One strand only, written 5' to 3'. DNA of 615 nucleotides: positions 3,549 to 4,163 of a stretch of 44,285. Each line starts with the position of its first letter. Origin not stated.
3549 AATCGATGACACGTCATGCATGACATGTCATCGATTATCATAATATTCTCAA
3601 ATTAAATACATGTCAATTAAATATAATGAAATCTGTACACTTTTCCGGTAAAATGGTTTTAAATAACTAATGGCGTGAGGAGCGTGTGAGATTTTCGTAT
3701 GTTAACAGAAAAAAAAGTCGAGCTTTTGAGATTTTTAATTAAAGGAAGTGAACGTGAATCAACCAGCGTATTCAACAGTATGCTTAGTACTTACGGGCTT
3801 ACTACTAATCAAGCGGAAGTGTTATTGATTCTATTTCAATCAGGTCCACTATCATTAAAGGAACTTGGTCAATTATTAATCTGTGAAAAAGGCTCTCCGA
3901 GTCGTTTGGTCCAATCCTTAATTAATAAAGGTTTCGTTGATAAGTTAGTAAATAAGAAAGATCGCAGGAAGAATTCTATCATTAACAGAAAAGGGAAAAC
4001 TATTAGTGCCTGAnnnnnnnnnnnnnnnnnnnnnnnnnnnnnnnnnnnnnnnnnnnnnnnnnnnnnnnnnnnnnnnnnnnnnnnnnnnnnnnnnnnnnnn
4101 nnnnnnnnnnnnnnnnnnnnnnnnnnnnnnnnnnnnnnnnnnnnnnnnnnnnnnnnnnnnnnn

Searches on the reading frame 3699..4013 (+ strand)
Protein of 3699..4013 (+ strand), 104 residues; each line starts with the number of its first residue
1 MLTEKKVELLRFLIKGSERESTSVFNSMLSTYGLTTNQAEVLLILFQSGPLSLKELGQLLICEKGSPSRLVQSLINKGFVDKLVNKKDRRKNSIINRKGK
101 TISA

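Call 78: search_protein_families(library=pfam, proteins=[window:3699-4013:+], max_evalue=0.01)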
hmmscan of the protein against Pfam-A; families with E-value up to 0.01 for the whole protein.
window:3699-4013:+ (104 aa): 5 families
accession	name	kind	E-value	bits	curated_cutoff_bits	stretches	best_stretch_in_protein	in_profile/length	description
PF01047.28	MarR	-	3.1e-10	40.2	24.6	1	34-91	1-58/59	MarR family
PF13463.12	HTH_27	-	1.5e-08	35.2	22.2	1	34-91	1-59/68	Winged helix DNA-binding domain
PF12802.13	MarR_2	-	8.2e-08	32.7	27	1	32-90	1-60/61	MarR family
PF22381.2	Staph_reg_Sar_Rot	-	1.2e-06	29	27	1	24-92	2-70/85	Transcriptional regulator SarA/Rot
PF01978.25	TrmB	-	7e-06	26.3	25.6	1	29-83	1-55/68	Sugar-specific transcriptional regulator TrmB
